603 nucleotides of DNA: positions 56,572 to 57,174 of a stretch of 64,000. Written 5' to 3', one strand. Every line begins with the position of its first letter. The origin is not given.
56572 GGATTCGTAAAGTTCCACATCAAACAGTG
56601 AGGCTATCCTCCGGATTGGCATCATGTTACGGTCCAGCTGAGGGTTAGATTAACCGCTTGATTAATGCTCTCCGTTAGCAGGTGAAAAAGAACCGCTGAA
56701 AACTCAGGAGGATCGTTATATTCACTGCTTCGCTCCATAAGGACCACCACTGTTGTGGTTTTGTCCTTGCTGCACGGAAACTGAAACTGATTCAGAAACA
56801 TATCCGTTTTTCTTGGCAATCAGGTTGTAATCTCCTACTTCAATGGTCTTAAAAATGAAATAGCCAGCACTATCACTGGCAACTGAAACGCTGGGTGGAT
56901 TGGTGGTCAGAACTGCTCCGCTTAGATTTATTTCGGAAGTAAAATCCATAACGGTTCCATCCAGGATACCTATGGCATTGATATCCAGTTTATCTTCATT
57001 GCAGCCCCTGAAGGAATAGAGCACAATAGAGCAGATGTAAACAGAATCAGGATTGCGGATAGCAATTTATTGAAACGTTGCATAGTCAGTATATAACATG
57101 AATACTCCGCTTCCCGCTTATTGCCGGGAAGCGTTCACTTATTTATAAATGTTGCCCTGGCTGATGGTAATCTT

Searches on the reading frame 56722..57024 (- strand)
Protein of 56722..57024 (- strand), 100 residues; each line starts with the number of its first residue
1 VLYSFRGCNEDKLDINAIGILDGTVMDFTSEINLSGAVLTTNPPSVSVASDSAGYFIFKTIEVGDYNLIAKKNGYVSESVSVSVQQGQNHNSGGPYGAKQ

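Call 4: search_protein_families(library=pfam, max_evalue=0.01, proteins=[window:56722-57024:-])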
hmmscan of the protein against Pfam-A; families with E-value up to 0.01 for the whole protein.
window:56722-57024:- (100 aa): 5 families
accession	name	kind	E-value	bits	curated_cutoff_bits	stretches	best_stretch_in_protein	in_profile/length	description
PF13715.12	CarbopepD_reg_2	-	7e-10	39.2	32.2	1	22-91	2-71/88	CarboxypepD_reg-like domain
PF13620.12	CarboxypepD_reg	-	1.6e-09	38.5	32.3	1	21-89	2-74/82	Carboxypeptidase regulatory-like domain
PF14686.12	fn3_3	-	0.00076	19.7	24.4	1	51-90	32-73/75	Polysaccharide lyase family 4, domain II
PF09430.16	EMC7_beta-sandw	-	0.0046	17.6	26.6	1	40-91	15-66/122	ER membrane protein complex subunit 7, beta-sandwich domain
PF17802.7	SpaA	-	0.007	16.9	23.1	1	45-88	33-80/91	Prealbumin-like fold domain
